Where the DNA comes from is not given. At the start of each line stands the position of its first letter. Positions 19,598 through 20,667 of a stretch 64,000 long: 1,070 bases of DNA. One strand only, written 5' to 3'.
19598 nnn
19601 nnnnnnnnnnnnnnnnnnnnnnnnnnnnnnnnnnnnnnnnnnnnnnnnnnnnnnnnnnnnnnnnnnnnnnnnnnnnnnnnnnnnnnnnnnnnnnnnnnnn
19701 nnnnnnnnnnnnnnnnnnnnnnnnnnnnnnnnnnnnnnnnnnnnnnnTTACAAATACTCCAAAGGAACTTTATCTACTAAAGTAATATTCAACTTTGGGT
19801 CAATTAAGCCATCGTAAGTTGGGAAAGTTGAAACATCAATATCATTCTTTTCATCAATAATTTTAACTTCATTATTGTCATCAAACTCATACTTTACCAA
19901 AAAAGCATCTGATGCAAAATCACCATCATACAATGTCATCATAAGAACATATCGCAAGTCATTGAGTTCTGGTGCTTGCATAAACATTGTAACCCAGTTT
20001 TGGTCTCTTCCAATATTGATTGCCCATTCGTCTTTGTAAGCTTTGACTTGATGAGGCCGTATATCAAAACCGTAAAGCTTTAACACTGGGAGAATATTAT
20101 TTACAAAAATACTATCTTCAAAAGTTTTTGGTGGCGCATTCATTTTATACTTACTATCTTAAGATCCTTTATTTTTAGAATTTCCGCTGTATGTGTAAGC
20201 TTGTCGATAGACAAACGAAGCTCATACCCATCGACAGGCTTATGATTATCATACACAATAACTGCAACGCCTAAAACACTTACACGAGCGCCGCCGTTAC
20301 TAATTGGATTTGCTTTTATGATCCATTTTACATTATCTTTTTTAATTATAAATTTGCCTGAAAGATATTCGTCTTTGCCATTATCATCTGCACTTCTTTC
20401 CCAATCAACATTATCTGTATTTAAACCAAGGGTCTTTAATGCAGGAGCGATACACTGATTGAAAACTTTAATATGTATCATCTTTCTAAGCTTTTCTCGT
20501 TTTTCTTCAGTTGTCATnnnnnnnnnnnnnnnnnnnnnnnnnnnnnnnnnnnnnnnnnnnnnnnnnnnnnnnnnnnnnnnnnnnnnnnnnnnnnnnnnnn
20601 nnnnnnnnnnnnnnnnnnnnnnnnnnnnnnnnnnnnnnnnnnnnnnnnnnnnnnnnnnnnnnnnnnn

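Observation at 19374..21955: Tandem array of seven small ORFs that are diverged paralogues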

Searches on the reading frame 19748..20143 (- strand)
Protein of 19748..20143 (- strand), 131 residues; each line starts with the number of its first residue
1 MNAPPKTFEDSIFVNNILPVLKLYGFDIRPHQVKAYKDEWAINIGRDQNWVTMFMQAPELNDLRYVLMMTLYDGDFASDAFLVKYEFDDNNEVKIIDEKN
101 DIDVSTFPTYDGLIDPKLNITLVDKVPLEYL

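Call 6: search_protein_families(library=pfam, proteins=[window:19748-20143:-], max_evalue=1)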
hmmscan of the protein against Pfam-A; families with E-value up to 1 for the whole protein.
window:19748-20143:- (131 aa): 0 families

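Call 7: search_protein_families(library=phrogs, proteins=[window:19748-20143:-], max_evalue=1)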
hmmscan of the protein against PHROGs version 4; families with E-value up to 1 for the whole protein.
window:19748-20143:- (131 aa): 0 families

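Call 9: find_related_loci(query=window:19748-20143:-, collection=viral_contigs, flank=10000)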
Query window:19748-20143:- (131 aa) in viral_contigs; peptide patterns used: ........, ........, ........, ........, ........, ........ (x = any residue, [..] = any of these).
5 stretches matched a pattern; 2 encode a relative of the query (tblastn E <= 1e-3); 2 distinct loci.
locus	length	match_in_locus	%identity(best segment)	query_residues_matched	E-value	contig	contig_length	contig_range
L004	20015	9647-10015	66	1-126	4e-54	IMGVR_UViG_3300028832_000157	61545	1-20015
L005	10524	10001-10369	73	1-125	1e-52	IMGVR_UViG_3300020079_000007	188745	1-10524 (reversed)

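Call 19: find_homologous_proteins(query=A1, max_evalue=0.01)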
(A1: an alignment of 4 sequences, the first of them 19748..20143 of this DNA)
Query A1 (4 sequences) (131 aa, profile of the alignment): 30 proteins with E <= 0.01 among 1929 candidates.
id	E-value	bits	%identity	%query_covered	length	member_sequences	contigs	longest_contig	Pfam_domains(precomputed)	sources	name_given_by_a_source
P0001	4.1e-67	242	71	96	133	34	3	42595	-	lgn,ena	-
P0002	3.0e-64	233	100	100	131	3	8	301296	-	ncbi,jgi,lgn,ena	-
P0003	3.1e-64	233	66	96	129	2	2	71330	-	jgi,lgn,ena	jgi:hypothetical protein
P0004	4.2e-64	232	66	96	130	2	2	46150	-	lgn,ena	-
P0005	2.8e-63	230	63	96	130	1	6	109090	-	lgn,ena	-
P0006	7.5e-63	228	67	96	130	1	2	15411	-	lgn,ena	-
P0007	2.5e-62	227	67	95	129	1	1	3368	-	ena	-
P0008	1.6e-60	221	65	98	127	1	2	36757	-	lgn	-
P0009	1.8e-60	221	67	96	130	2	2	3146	-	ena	-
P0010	2.3e-60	220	67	96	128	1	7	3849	-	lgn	-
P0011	5.8e-60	219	67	96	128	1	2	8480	-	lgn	-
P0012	8.6e-60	218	65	96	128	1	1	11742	-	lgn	-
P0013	4.4e-59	216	64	98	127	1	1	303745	-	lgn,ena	-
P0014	1.5e-58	214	66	96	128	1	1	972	-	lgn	-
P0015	4.9e-58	213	65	95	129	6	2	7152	-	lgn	-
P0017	3.9e-57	210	65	95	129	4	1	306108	-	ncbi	-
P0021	9.7e-51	189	41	85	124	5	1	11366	-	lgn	-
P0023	3.8e-47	178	73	95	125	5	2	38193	-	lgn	-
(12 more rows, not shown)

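Call 20: find_encoding_contigs(protein=P0002, flank=8000, max_places=4)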
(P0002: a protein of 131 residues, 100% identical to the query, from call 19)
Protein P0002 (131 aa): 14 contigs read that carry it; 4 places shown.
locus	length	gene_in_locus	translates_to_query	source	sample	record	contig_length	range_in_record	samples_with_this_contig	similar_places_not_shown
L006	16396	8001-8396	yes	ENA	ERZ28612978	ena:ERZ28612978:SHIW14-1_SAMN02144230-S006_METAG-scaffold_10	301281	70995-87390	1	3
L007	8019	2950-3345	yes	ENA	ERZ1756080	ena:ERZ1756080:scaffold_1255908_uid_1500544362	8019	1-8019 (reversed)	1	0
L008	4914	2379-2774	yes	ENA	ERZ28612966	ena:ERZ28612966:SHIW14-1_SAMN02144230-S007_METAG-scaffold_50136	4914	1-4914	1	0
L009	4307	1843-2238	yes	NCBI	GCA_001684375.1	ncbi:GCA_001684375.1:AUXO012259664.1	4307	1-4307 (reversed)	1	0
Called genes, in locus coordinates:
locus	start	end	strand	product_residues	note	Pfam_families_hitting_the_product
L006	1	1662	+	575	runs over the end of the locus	PF00004:AAA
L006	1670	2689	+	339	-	PF00990:GGDEF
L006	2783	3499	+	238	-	-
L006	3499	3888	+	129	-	PF22751:DUF488-N3a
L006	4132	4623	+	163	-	PF02384:N6_Mtase, PF13847:Methyltransf_31 (weak), PF13649:Methyltransf_25 (weak)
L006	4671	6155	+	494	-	PF01743:PolyA_pol, PF01966:HD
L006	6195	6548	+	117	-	-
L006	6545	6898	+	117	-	-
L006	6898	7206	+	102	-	-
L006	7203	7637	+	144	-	-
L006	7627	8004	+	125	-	-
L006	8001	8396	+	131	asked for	-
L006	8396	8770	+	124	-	-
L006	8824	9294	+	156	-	-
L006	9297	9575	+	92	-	-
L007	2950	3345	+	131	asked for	-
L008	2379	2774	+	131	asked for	-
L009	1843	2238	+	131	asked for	-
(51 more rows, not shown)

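Call 21: find_encoding_contigs(protein=P0017, flank=8000, max_places=2)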
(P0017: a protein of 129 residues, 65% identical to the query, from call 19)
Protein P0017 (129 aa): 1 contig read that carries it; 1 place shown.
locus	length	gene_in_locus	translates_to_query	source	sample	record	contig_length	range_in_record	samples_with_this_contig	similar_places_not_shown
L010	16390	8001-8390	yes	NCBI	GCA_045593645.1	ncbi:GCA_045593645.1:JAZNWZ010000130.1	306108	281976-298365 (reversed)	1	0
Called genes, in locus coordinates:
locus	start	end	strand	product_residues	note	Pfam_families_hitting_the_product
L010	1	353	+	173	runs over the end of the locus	-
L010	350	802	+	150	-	-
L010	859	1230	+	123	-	-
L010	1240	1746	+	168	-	-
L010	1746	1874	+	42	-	-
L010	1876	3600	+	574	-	PF13191:AAA_16 (faint), PF00004:AAA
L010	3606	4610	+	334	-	PF00990:GGDEF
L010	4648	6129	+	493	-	PF01743:PolyA_pol, PF01966:HD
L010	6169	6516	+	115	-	-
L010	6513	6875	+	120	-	-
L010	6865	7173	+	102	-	-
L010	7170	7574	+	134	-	-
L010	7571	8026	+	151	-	-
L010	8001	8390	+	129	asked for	-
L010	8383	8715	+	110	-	-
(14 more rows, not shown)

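Call 22: find_encoding_contigs(protein=P0013, flank=8000, max_places=2)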
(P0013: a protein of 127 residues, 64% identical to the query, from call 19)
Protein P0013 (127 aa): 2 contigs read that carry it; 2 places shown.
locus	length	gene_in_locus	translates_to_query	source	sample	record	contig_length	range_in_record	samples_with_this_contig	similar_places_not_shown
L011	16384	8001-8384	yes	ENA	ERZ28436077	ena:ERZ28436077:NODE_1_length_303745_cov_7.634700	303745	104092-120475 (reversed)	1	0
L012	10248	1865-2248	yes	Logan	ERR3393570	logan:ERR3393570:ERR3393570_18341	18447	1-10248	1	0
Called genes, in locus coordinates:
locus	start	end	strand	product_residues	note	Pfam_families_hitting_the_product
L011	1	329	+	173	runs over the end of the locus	-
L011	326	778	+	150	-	-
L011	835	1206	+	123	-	-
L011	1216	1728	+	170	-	-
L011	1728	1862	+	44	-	-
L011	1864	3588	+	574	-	PF13191:AAA_16 (faint), PF00004:AAA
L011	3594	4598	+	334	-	PF00990:GGDEF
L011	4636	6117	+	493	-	PF01743:PolyA_pol, PF01966:HD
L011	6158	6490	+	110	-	-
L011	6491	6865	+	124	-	-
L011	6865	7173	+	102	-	-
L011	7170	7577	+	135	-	-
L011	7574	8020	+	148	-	-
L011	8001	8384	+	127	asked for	-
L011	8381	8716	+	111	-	-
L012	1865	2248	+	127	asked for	-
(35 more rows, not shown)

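Call 23: find_encoding_contigs(protein=P0005, flank=6000, max_places=2)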
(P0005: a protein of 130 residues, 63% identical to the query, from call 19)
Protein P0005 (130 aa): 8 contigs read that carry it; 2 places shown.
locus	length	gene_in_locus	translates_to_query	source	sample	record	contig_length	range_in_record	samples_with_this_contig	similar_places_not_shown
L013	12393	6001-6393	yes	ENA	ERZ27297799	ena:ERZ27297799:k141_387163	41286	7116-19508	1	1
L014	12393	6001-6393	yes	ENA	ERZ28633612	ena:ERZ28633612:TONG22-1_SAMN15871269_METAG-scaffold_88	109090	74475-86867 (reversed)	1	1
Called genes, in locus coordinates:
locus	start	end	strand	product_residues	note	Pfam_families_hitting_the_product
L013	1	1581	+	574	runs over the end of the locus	PF00004:AAA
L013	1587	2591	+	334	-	PF00990:GGDEF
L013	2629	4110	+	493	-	PF01743:PolyA_pol, PF01966:HD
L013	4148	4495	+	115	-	-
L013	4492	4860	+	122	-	-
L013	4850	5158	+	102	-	-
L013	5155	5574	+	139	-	-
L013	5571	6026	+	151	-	-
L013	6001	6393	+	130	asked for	-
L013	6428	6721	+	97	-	-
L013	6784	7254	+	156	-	-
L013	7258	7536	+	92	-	-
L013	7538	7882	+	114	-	-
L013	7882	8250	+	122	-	-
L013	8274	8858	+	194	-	PF12850:Metallophos_2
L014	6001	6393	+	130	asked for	-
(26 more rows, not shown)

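Call 24: find_encoding_contigs(protein=P0023, flank=6000, max_places=2)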
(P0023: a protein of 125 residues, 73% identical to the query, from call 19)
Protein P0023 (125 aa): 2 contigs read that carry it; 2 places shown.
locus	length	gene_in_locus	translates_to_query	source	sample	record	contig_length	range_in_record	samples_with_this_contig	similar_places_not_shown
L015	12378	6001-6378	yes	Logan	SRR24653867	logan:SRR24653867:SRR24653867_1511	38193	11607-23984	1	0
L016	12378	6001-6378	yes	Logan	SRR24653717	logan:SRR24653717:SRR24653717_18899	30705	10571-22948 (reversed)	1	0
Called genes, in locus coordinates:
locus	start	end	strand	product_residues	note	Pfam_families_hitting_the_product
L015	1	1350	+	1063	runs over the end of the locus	PF04851:ResIII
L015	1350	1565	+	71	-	-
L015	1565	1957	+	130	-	PF22751:DUF488-N3a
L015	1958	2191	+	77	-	-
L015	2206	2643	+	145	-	PF02384:N6_Mtase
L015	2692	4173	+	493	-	PF01743:PolyA_pol, PF01966:HD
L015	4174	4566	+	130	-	-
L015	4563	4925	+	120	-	-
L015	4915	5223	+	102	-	-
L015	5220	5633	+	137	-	-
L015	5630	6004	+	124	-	-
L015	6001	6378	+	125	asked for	-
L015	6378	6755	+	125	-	-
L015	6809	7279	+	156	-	-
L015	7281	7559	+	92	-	-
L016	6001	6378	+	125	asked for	-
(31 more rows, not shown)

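Call 25: find_encoding_contigs(protein=P0021, flank=6000, max_places=2)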
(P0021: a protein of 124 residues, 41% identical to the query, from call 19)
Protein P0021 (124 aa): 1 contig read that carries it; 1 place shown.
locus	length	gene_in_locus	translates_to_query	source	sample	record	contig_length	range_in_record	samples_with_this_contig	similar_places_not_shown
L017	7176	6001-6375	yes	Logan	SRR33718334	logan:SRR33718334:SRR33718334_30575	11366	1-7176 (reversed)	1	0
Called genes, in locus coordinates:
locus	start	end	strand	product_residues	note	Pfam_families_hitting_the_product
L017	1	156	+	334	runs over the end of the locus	PF00990:GGDEF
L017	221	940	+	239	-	-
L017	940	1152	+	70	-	-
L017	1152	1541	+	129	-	PF22751:DUF488-N3a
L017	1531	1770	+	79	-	-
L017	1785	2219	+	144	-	PF02384:N6_Mtase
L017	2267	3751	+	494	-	PF01743:PolyA_pol, PF01966:HD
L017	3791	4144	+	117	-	-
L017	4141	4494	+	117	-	-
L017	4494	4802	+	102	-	-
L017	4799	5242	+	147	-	-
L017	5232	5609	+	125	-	-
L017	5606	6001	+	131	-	-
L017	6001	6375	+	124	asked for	-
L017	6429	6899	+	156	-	-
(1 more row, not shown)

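Call 26: find_encoding_contigs(protein=P0008, flank=6000, max_places=2)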
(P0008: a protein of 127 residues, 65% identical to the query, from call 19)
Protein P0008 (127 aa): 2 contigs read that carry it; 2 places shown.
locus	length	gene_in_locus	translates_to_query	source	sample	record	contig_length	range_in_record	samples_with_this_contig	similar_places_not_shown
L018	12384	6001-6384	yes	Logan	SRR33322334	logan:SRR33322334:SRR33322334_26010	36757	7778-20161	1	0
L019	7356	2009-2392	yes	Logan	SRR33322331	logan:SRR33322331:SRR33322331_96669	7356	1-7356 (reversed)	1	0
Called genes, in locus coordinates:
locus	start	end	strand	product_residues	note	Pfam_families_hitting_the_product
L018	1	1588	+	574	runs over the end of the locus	PF00004:AAA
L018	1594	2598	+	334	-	PF00990:GGDEF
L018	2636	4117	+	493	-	PF01743:PolyA_pol, PF01966:HD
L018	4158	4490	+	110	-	-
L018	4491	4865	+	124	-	-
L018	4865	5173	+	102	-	-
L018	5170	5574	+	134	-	-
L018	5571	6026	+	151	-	-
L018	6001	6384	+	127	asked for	-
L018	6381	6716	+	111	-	-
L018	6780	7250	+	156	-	-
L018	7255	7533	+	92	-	-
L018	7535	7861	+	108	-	-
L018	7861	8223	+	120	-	-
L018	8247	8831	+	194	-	PF12850:Metallophos_2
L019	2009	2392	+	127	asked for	-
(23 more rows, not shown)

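Call 51: search_solved_structures(query=A4, max_evalue=10)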
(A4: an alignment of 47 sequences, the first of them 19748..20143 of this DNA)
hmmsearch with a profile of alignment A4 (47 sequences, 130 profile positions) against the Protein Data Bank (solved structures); distinct sequences matched with E-value up to 10: 4.
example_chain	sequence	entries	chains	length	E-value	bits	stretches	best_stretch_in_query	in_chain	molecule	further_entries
6i60_A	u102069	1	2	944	0.4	13.9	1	10-54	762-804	Alpha-rhamnosidase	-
6z1p_Bw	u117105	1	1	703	0.99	12.6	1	15-128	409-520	Ribosomal death-associated protein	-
1f76_A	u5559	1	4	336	1.2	12.3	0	19-52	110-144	Dihydroorotate dehydrogenase (quinone)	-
7t5k_A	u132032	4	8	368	1.6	12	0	19-52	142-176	Dihydroorotate dehydrogenase (quinone)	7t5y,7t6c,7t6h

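Call 52: search_protein_families(library=padloc, proteins=[window:19748-20143:-], max_evalue=1)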
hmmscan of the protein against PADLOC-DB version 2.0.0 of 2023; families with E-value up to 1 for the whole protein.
window:19748-20143:- (131 aa): 0 families

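Call 53: predict_structure(alignment_id=A4)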
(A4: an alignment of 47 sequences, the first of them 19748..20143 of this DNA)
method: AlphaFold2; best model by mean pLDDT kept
length: 131 residues; sequences in the alignment: 47
mean_pLDDT: 86.0   pTM: 0.78
mean pLDDT of the five models: 86.0, 85.9, 84.4, 80.2, 79.7
residues with pLDDT >= 90: 58; 70-90: 62; 50-70: 10; < 50: 1
segments of 3 or more residues with pLDDT < 50: none
pLDDT, mean of each block of 10 residues (from residue 1): 64 89 88 85 91 80 84 95 91 91 91 86 84 74
secondary structure, 60 per line:
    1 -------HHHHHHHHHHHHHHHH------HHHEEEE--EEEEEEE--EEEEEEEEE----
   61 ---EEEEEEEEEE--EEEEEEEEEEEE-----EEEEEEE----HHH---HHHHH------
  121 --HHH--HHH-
elements in order: H8-23 E33-36 E39-45 E48-56 E64-73 E76-87 E93-99 H110-114

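Call 58: fold_search(model_id=the predicted structure, library=viral)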
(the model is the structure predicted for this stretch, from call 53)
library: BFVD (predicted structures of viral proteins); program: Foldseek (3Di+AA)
matches with E <= 10: 825; with E <= 0.001: 0
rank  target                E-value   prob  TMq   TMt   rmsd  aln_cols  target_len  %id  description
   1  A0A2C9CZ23            7.6e-02  0.91  0.40  0.33   9.8       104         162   13  Uncharacterized protein [Yersinia phage fHe-Yen9-04]
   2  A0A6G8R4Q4            1.6e-01  0.21  0.25  0.34   9.2        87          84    9  (no name in the UniProt tables at hand)
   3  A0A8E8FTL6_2          1.7e-01  0.10  0.20  0.03  17.3       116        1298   12  Polyprotein [Bemisia tabaci pesti-like virus 1]
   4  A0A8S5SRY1            1.8e-01  0.82  0.33  0.51   3.4        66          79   15  Uncharacterized protein [Siphoviridae sp. ctv838]
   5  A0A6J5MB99            2.3e-01  0.84  0.35  0.62   4.3        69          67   13  Uncharacterized protein [uncultured Caudovirales phage]
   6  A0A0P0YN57            2.3e-01  0.51  0.36  0.28  10.8       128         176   14  (no name in the UniProt tables at hand)
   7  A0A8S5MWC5            2.3e-01  0.33  0.29  0.11   6.7        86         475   14  Uncharacterized protein [Myoviridae sp. ct3wi9]
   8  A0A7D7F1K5            2.3e-01  0.16  0.24  0.11  12.1        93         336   10  Uncharacterized protein [Hymenopteran rhabdo-related virus OKIAV8]
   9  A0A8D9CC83            2.5e-01  0.20  0.27  0.24  12.2       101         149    9  DUF6576 domain-containing protein [uncultured marine phage]
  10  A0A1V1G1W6            2.5e-01  0.18  0.29  0.31  16.5       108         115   11  Solute carrier families 5 and 6-like protein [Azobacteroides phage ProJPt-Bp1]
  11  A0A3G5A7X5            2.6e-01  0.14  0.24  0.20  13.1       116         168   13  Uncharacterized protein [Homavirus sp.]
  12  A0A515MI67            2.8e-01  0.14  0.22  0.24  12.2        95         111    8  Lipoprotein [Gordonia phage Sidious]
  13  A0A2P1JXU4            2.8e-01  0.14  0.24  0.23   9.9       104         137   10  Uncharacterized protein [Rhodococcus phage Finch]
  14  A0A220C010            2.9e-01  0.35  0.31  0.19  12.4       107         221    9  (no name in the UniProt tables at hand)
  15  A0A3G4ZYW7            2.9e-01  0.15  0.18  0.08  14.2        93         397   13  Uncharacterized protein [Faunusvirus sp.]
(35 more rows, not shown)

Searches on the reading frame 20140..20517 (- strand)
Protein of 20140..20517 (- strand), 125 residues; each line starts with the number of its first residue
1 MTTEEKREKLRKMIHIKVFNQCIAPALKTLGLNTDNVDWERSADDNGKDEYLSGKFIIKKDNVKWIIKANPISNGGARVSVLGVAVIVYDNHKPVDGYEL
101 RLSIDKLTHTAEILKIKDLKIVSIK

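Call 6: search_protein_families(library=pfam, proteins=[window:20140-20517:-], max_evalue=1)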
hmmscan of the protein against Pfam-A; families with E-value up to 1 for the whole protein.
window:20140-20517:- (125 aa): 1 family
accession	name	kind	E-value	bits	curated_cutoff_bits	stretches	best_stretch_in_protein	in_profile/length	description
PF24548.1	EF_EFCAB10_C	-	0.12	12.5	32.5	1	25-41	25-41/60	EFCAB10, C-terminal EF-hand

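Call 7: search_protein_families(library=phrogs, proteins=[window:20140-20517:-], max_evalue=1)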
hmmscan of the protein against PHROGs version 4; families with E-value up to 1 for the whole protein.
window:20140-20517:- (125 aa): 1 family
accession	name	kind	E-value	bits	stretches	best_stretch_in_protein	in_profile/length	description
phrog_27221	-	unknown function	0.012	16.9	1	48-72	11-35/94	-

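Call 52: search_protein_families(library=padloc, proteins=[window:20140-20517:-], max_evalue=1)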
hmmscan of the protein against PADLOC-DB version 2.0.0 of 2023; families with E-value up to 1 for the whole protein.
window:20140-20517:- (125 aa): 0 families

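Call 61: find_homologous_proteins(query=A5, max_evalue=10)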
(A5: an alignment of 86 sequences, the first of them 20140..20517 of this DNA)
Query A5 (86 sequences) (125 aa, profile of the alignment): 39 proteins with E <= 10 among 852 candidates.
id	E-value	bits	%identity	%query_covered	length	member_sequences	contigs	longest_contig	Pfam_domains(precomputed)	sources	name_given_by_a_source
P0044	1.3e-19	89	-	-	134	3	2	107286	-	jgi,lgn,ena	-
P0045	2.0e-19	88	-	-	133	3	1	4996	-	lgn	-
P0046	5.1e-19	87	-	-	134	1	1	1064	-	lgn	-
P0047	8.5e-19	86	-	-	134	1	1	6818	-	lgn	-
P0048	1.2e-18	85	56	7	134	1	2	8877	-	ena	-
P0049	1.5e-18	85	-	-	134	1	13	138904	-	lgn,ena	-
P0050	2.1e-18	85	-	-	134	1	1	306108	-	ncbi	-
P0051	2.1e-18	85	-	-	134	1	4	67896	-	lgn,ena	-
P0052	2.8e-18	84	-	-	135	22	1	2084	-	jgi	jgi:hypothetical protein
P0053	3.5e-18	84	-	-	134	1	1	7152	-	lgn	-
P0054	4.0e-18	84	-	-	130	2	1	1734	-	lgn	-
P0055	4.1e-18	84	-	-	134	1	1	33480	-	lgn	-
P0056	5.1e-18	83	-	-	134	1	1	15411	-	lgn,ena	-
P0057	2.3e-17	81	56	7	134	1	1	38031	-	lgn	-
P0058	2.4e-17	81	-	-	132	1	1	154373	-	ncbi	-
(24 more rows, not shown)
